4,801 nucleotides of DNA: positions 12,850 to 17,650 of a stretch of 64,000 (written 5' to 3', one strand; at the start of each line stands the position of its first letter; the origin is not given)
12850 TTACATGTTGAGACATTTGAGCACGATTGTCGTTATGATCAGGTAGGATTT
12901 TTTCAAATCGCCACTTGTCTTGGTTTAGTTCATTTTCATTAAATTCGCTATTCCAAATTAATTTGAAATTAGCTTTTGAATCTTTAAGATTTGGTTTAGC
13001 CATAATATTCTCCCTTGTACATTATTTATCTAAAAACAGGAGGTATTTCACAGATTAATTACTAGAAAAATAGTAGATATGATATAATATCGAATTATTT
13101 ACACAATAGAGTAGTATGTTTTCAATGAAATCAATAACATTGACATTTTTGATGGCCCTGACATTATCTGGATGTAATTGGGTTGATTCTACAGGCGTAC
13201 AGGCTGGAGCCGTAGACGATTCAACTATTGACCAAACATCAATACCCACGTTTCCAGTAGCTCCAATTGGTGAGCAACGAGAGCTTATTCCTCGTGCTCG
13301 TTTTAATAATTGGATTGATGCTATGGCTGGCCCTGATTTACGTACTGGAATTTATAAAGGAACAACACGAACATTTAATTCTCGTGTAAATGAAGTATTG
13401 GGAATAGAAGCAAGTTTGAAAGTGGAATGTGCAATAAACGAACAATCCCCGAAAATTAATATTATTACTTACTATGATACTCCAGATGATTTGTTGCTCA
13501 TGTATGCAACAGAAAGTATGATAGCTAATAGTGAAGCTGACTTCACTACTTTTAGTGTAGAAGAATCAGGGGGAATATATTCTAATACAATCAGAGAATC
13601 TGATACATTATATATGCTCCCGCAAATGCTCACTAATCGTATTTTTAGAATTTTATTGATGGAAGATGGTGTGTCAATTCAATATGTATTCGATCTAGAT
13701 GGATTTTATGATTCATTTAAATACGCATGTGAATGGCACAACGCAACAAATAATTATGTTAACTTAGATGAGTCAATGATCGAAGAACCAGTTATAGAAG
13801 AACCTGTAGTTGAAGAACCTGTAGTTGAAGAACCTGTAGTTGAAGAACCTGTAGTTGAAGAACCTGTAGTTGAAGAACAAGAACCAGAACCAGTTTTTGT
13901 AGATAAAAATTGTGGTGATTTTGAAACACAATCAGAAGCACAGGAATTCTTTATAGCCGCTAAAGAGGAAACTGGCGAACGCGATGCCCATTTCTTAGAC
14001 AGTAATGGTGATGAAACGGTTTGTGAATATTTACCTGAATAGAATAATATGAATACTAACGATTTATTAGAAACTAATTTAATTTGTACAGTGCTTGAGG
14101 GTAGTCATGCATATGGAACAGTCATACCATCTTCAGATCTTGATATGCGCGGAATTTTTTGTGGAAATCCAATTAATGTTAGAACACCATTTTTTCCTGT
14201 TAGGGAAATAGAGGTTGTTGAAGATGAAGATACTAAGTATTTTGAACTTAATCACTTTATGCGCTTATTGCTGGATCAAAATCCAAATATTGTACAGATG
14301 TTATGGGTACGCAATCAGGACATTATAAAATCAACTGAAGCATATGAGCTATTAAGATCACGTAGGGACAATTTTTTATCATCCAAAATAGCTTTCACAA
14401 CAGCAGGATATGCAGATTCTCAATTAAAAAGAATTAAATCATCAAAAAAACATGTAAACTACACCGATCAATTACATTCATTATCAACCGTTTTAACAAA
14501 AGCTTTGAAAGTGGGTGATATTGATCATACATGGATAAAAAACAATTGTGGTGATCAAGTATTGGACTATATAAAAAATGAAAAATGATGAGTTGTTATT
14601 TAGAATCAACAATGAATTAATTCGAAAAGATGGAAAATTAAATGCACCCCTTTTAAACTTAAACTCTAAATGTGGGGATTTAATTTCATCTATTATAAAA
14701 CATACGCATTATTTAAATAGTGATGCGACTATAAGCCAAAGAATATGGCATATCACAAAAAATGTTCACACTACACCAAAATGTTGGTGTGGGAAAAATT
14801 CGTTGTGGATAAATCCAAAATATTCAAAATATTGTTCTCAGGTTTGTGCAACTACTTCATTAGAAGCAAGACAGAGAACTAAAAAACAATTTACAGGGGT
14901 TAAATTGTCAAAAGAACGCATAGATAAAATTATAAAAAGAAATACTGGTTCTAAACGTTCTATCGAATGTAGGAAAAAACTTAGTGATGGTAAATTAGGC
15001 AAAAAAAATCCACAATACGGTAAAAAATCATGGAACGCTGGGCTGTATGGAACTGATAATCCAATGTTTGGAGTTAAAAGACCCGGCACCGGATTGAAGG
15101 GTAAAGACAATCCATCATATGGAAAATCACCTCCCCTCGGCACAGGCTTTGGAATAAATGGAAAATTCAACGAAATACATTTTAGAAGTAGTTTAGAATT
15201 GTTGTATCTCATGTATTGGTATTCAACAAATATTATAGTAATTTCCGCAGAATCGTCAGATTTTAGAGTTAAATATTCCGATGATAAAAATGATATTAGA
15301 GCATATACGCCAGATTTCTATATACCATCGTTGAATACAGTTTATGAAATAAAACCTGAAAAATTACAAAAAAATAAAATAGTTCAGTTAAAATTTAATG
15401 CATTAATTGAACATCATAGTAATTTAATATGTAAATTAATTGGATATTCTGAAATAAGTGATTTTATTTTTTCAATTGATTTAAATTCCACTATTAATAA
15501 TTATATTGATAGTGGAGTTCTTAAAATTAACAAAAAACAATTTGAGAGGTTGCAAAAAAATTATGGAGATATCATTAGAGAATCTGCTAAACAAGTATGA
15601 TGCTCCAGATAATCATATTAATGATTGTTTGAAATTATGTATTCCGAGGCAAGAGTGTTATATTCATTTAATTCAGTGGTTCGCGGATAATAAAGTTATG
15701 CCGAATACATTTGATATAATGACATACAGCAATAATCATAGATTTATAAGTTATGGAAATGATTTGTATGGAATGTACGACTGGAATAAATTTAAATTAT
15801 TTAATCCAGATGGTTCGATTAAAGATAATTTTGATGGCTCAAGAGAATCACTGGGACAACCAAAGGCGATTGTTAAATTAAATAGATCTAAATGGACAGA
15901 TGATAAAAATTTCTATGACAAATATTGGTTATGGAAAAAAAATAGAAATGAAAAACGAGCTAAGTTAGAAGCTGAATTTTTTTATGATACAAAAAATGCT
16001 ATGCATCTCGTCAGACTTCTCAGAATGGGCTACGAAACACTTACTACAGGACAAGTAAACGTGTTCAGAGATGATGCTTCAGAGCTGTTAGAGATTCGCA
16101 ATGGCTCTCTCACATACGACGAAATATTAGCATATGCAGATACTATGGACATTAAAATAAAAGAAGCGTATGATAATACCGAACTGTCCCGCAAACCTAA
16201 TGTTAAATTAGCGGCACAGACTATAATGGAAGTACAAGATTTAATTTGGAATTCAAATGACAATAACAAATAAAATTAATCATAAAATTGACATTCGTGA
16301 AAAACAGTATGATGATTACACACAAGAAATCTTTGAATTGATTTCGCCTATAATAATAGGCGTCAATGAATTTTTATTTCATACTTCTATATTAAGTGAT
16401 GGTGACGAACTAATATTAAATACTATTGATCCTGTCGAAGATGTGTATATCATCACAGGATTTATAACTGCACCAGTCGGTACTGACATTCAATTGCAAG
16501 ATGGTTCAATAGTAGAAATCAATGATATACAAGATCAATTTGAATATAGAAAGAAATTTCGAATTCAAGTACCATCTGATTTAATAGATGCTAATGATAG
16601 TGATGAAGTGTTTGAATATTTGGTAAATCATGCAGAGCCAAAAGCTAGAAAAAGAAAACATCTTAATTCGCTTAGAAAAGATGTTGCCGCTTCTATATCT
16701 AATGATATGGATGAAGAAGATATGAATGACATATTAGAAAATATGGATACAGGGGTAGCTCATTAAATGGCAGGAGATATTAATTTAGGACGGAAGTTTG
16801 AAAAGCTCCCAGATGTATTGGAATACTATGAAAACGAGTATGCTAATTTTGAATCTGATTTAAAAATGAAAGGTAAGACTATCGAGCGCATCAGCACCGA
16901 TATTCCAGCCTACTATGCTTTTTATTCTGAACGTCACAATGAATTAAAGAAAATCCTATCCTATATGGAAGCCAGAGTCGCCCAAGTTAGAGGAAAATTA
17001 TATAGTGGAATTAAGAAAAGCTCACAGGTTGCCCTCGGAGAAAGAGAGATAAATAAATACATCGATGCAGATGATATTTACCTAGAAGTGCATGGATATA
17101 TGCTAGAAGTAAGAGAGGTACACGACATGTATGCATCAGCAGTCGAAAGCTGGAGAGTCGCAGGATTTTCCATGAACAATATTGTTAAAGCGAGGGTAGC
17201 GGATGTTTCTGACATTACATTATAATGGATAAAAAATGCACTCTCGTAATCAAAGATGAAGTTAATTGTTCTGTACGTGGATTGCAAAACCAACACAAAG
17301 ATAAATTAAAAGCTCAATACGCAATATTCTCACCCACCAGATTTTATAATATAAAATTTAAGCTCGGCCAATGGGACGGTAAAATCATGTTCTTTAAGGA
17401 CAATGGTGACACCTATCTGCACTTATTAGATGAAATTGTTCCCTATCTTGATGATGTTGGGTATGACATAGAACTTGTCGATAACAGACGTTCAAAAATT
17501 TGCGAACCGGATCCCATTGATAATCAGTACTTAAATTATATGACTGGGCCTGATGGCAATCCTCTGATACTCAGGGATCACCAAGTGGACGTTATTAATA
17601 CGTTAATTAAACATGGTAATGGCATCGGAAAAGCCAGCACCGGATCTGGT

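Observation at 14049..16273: Genes-in-pieces nucleotidyltransferase split by a non-splicing homing endonuclease, with added tags on both halves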

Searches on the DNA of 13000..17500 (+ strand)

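Call 11: search_dna_similar(query=window:13000-17500:+, collection=phages, mode=distant, max_rows=25)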
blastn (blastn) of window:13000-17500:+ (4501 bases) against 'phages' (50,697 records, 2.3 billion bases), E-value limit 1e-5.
Records with a match: 27; places in all: 29; records where one place covers at least 80% of the query: 0.
Best place of each record, by identity: 60-80% 27.
By first word of the organism name: Enterococcus 19; Bacillus 6; Pseudaeromonas 1; Bacteriophage 1.
By host as written in the record: Enterococcus faecalis 5; Enterococcus faecium 3; Enterococcus sp. 3; Enterococcus mundtii 3; Bacillus cereus 2; - 2; Enterococcus faecium TX1330 2; Pseudaeromonas pectinilytica strain KR2-7 1; and 6 more.
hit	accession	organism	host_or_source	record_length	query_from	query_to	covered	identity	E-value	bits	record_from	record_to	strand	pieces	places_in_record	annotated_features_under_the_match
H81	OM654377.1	Pseudaeromonas phage vB_PpeM_ KLEP7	Pseudaeromonas pectinilytica strain ...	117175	2933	3157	5%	66.8%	1e-6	64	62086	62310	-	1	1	putative nucleotidyltransferase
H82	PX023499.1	Bacillus phage PHZU0001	Bacillus sp.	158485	786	896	2%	74.6%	1e-8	71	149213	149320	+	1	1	record has no annotation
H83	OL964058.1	Bacillus phage vB_BtM_BMBsp2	Bacillus thuringiensis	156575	786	896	2%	73.7%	1e-7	66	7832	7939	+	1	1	MJ0042 family finger-like protein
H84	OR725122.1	Bacillus phage BC-VP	Bacillus cereus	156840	786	896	2%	73.7%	1e-7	66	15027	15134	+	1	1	hypothetical protein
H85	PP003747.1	Bacillus phage Z3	Bacillus cereus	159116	786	896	2%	73.7%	1e-7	66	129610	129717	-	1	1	hypothetical protein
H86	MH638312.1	Bacillus phage Kioshi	Bacillus thuringiensis kurstaki ATCC ...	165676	786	896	2%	73.7%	5e-6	62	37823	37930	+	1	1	83: hypothetical protein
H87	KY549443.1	Enterococcus phage EFP01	Enterococcus faecium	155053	783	882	2%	73.9%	3e-8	69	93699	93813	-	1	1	peptidoglycan-binding LysM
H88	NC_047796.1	Enterococcus phage EFP01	Enterococcus faecium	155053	783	882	2%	73.9%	3e-8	69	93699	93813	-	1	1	transglycosylase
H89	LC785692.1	Bacillus phage CM1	Bacilus cereus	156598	786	875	2%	76.3%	5e-6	62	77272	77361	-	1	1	hypothetical protein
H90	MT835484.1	Bacteriophage sp.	human fecal samples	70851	798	886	2%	75.3%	1e-6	63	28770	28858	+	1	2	record has no annotation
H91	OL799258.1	Enterococcus phage phiSHEF13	Enterococcus faecium E1071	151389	783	870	2%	75.0%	5e-6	62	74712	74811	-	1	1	LysM domain containing protein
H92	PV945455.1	Enterococcus phage vB_Edu_21C1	Enterococcus sp.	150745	783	870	2%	74.0%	5e-6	62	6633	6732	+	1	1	transglycosylase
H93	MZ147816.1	Enterococcus phage 113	Enterococcus faecium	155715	783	870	2%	74.0%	5e-6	62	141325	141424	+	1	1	LysM-domain containing transglycosylase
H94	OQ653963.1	Enterococcus phage PEF1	Enterococcus faecalis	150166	783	870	2%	74.0%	5e-6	62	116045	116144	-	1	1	LysM domain containing peptidoglycan-binding protein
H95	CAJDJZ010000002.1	Enterococcus phage vB_EfaH_149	Zamorano cheese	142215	798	876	2%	78.0%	1e-7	66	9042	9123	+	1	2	peptidoglycan-binding LysM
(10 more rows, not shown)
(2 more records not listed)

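Call 20: search_rna_families(source=window, start=13800, end=16500, threshold=evalue, max_evalue=10)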
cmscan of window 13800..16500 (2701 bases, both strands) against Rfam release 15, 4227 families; matches with E-value up to 10: 6.
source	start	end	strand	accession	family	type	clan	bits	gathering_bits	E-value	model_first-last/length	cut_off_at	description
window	15910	15970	+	RF01605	plasmodium_snoR30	Gene; snRNA; snoRNA; CD-box;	-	23.9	43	1.4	1-74/74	no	small nucleolar RNA snoR30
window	16265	16335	+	RF01603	snoR29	Gene; snRNA; snoRNA; CD-box;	-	23.1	50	5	1-84/84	no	small nucleolar RNA snoR29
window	16385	16460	-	RF00575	SNORD70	Gene; snRNA; snoRNA; CD-box;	-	21.7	50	5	1-89/89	no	Small nucleolar RNA SNORD70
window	14328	14432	+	RF01871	MALAT1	Gene; lncRNA;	-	21.6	70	9.6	1-95/95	no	Metastasis associated lung adenocarcinoma transcript 1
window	14619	14680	+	RF00533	snoMe18S-Gm1358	Gene; snRNA; snoRNA; CD-box;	-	19.5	50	2.9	1-79/79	no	Small nucleolar RNA Me18S-Gm1358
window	14000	14069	+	RF01192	SNORD11B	Gene; snRNA; snoRNA; CD-box;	CL00103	19.2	50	7.2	1-87/87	no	Small nucleolar RNA SNORD11B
